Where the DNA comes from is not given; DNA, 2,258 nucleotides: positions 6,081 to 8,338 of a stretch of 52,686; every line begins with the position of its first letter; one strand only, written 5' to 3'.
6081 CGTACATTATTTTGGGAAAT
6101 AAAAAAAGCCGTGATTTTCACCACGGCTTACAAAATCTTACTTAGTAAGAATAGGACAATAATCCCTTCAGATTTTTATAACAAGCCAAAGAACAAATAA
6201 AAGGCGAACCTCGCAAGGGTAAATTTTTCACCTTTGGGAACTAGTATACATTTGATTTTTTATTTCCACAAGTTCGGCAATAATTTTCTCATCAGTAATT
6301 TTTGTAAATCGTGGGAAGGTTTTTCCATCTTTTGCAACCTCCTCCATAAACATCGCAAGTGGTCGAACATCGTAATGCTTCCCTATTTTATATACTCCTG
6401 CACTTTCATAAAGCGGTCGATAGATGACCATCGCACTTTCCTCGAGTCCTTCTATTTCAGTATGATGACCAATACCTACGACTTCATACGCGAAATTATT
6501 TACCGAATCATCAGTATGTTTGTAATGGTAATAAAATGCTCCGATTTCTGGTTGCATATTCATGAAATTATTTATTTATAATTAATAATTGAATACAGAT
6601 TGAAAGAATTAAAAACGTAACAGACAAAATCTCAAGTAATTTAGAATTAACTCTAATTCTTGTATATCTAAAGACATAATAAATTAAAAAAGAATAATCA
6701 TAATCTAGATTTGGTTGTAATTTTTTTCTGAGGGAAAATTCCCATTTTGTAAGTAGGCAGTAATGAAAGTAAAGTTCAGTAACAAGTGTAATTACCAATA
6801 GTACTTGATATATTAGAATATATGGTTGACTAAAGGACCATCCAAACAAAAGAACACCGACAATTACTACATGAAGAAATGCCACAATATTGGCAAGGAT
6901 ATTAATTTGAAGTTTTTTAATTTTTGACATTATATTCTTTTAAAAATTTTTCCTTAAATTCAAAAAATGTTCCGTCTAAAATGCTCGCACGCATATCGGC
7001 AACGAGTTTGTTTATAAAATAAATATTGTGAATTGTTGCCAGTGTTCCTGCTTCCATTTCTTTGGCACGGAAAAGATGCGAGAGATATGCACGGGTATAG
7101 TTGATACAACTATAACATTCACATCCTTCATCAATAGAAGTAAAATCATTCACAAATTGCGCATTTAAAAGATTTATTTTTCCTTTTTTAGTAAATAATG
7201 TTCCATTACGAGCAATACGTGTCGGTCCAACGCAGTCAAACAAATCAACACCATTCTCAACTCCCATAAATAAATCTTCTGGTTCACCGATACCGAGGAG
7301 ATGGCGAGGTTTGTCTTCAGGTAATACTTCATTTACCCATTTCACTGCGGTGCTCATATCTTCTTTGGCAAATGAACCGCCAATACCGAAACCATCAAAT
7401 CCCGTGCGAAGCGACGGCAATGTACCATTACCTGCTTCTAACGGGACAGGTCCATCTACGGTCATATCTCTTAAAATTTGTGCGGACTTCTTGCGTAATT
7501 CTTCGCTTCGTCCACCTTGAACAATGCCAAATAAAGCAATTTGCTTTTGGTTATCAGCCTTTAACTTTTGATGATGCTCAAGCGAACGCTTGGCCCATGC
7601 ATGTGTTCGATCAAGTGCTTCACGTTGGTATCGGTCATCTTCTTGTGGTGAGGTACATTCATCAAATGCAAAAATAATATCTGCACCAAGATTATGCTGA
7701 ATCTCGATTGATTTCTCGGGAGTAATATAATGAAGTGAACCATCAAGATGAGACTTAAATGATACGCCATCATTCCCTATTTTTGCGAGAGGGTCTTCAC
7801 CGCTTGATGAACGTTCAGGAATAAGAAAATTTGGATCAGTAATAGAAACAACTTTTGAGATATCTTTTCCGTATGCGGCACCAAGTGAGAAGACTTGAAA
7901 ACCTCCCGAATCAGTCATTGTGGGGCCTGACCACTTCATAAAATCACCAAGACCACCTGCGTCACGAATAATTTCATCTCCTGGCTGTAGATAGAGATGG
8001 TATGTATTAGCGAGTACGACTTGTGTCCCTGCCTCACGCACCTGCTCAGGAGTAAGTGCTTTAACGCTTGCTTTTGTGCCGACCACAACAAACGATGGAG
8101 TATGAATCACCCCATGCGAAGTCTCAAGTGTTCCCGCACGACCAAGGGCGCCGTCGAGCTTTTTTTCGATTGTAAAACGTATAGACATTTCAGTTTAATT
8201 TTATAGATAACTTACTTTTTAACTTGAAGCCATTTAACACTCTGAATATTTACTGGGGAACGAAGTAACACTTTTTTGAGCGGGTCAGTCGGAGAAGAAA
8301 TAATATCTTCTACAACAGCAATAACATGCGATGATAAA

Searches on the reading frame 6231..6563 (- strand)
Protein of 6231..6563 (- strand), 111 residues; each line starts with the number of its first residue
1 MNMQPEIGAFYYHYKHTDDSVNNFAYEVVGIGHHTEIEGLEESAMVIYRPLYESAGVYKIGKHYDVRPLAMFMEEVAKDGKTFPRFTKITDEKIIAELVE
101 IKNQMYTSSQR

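Call 33: search_protein_families(library=pfam, proteins=[window:6231-6563:-], max_evalue=0.01)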
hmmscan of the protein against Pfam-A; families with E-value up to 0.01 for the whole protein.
window:6231-6563:- (111 aa): 1 family
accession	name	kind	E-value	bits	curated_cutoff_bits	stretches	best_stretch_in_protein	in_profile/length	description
PF07866.17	DUF1653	-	5.2e-13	49.6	23.5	1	10-87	2-61/62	Protein of unknown function (DUF1653)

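Call 36: find_homologous_proteins(query=window:6231-6563:-, max_evalue=0.00001)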
Query window:6231-6563:- (111 aa): 583 proteins with E <= 0.00001 among 591 candidates; the best 120 are listed.
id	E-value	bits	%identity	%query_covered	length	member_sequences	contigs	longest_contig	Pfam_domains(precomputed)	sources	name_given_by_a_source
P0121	1.1e-61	223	93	97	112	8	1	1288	PF07866.18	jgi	jgi:hypothetical protein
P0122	2.7e-56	206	86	95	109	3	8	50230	PF07866.18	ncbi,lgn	-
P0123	1.8e-55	203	85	97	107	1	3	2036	PF07866.18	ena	-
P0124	2.8e-54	199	94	86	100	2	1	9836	PF07866.18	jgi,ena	-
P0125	6.9e-54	198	83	93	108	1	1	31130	PF07866.18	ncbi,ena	-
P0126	9.0e-46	172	74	95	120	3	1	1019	PF07866.18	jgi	jgi:hypothetical protein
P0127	1.5e-45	171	74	95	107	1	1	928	PF07866.18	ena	-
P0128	1.7e-45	171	76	94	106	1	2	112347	PF07866.18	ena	-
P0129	7.5e-44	166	75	89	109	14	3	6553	PF07866.18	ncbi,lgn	-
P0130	8.6e-44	166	72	96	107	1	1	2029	PF07866.18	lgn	-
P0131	9.5e-44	166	67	96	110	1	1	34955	PF07866.18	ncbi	-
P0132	1.4e-43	165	67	94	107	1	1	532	PF07866.18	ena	-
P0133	1.9e-43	165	71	95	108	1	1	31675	PF07866.18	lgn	-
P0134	2.3e-43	164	70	94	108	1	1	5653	PF07866.18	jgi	jgi:hypothetical protein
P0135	2.4e-43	164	74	89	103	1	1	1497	PF07866.18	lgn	-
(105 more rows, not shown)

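Call 39: find_encoding_contigs(protein=P0121, flank=2000, max_places=3)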
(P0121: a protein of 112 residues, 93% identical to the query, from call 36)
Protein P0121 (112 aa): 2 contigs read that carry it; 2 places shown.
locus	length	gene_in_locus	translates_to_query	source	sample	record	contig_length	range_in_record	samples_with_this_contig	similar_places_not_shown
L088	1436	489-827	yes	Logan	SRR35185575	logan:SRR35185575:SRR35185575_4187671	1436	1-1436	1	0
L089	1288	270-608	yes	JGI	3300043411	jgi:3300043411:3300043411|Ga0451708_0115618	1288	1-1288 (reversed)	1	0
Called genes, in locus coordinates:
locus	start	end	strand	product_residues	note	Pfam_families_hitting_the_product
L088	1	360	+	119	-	?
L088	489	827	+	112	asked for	PF07866:DUF1653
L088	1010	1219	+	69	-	-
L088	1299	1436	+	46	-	?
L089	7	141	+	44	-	PF01702:TGT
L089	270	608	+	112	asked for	PF07866:DUF1653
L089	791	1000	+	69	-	-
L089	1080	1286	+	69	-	?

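Call 42: find_encoding_contigs(protein=P0122, flank=10000, max_places=4)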
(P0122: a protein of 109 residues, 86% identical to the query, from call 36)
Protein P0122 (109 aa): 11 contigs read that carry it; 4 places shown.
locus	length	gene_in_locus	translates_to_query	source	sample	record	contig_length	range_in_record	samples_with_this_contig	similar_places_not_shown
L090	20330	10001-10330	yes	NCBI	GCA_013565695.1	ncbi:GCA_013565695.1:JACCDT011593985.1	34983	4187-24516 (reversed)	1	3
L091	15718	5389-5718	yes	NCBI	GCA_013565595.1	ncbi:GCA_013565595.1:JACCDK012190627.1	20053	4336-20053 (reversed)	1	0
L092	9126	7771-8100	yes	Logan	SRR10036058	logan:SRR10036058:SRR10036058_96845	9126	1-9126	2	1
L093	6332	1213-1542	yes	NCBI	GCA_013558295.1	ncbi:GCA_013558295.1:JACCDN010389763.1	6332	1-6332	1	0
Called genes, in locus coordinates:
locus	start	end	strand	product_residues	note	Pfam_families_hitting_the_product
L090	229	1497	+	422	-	PF13506:Glyco_transf_21, PF00535:Glycos_transf_2, PF10111:Glyco_tranf_2_2, PF13641:Glyco_tranf_2_3, PF01644:Chitin_synth_1 (faint), PF03142:Chitin_synth_2 (weak), PF13632:Glyco_trans_2_3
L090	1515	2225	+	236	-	-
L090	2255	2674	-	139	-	-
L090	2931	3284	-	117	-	-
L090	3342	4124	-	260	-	PF00889:EF_TS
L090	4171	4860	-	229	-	PF00318:Ribosomal_S2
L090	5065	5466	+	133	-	-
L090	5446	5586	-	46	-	-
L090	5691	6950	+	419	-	PF00587:tRNA-synt_2b, PF03129:HGTP_anticodon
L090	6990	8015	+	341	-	PF06723:MreB_Mbl, PF00012:HSP70, PF14450:FtsA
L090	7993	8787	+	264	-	PF04085:MreC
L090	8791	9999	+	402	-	PF01702:TGT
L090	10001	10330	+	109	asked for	PF07866:DUF1653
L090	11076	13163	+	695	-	PF00270:DEAD (faint), PF04851:ResIII, PF13604:AAA_30 (faint), PF17757:UvrB_inter, PF27431:UvrB_3rd, PF00271:Helicase_C, PF12344:UvrB, PF02151:UVR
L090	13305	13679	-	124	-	-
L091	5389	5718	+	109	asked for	PF07866:DUF1653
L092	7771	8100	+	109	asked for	PF07866:DUF1653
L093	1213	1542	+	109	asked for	PF07866:DUF1653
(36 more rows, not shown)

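Call 43: find_encoding_contigs(protein=P0125, flank=10000, max_places=4)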
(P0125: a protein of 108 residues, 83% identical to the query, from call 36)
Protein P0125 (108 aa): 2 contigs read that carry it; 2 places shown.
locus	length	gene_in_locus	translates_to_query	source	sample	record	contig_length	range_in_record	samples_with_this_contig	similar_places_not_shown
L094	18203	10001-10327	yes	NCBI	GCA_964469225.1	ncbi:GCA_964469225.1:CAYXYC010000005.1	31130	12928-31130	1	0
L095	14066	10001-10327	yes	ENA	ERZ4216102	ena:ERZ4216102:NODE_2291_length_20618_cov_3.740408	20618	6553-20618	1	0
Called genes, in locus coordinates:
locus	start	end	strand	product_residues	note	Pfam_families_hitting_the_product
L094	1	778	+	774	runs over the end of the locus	PF00403:HMA, PF00122:E1-E2_ATPase, PF00702:Hydrolase, PF08282:Hydrolase_3 (faint)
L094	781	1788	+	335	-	PF00403:HMA, PF13386:DsbD_2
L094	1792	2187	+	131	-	PF13473:Cupredoxin_1 (weak)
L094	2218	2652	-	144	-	-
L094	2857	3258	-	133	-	-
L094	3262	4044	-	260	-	PF00889:EF_TS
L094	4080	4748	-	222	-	PF00318:Ribosomal_S2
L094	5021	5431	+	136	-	-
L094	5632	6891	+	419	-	PF00587:tRNA-synt_2b, PF03129:HGTP_anticodon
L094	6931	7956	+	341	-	PF06723:MreB_Mbl, PF00022:Actin (faint), PF00012:HSP70, PF14450:FtsA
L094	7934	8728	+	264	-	PF04085:MreC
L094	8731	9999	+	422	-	PF01702:TGT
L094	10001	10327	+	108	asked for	PF07866:DUF1653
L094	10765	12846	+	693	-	PF00270:DEAD (faint), PF04851:ResIII, PF13604:AAA_30 (faint), PF17757:UvrB_inter, PF27431:UvrB_3rd, PF00271:Helicase_C, PF12344:UvrB, PF02151:UVR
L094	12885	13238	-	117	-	-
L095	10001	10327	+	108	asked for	PF07866:DUF1653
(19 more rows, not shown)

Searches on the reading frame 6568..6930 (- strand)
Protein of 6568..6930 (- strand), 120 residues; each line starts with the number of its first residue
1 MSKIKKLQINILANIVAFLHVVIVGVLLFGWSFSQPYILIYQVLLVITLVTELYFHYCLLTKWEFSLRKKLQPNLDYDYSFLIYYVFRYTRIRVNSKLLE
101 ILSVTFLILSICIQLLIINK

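Call 33: search_protein_families(library=pfam, proteins=[window:6568-6930:-], max_evalue=0.01)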
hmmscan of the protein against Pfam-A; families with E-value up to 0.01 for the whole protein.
window:6568-6930:- (120 aa): 1 family
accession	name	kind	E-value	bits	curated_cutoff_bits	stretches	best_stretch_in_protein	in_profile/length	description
PF10861.13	DUF2784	-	7.8e-08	32.8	29.7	1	11-115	2-105/109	Protein of Unknown function (DUF2784)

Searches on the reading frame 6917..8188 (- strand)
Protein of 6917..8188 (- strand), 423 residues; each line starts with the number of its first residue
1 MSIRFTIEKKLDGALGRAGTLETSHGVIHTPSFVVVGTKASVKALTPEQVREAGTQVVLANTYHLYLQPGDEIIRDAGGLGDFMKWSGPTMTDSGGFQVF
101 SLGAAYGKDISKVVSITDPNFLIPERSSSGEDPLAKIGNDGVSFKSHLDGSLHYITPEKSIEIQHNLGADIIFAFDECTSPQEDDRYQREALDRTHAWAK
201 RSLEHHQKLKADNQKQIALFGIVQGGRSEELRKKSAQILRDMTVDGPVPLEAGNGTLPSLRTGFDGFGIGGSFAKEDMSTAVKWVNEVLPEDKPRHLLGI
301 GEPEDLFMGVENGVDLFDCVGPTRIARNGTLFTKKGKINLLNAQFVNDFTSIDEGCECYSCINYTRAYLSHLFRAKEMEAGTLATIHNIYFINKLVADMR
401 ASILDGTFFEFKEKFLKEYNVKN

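Call 22: find_encoding_contigs(protein=window:6917-8188:-, flank=10000, max_places=6)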
Protein window:6917-8188:- (423 aa): 1 contig read that carries it; 1 place shown.
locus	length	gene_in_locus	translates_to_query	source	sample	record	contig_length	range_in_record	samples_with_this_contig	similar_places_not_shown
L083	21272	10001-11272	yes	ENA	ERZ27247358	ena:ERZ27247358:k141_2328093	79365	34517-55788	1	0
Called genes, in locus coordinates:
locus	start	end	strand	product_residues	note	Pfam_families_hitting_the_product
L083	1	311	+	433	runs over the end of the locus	PF03979:Sigma70_r1_1, PF00140:Sigma70_r1_2, PF04542:Sigma70_r2, PF04539:Sigma70_r3, PF04545:Sigma70_r4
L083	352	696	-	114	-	-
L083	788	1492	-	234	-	PF01323:DSBA (faint), PF18400:Thioredoxin_12 (faint), PF13462:Thioredoxin_4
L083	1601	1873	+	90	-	PF04070:DUF378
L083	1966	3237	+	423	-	PF13506:Glyco_transf_21, PF03142:Chitin_synth_2 (faint), PF00535:Glycos_transf_2, PF10111:Glyco_tranf_2_2, PF13641:Glyco_tranf_2_3, PF01644:Chitin_synth_1 (faint), PF13632:Glyco_trans_2_3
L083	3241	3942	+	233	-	-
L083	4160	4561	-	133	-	-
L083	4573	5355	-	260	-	PF00889:EF_TS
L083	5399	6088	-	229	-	PF00318:Ribosomal_S2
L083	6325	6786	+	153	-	-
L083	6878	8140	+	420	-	PF00587:tRNA-synt_2b, PF03129:HGTP_anticodon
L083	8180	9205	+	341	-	PF06723:MreB_Mbl, PF00022:Actin (faint), PF00012:HSP70, PF14450:FtsA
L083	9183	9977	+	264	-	PF04085:MreC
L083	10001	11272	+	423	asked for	PF01702:TGT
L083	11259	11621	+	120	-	PF10861:DUF2784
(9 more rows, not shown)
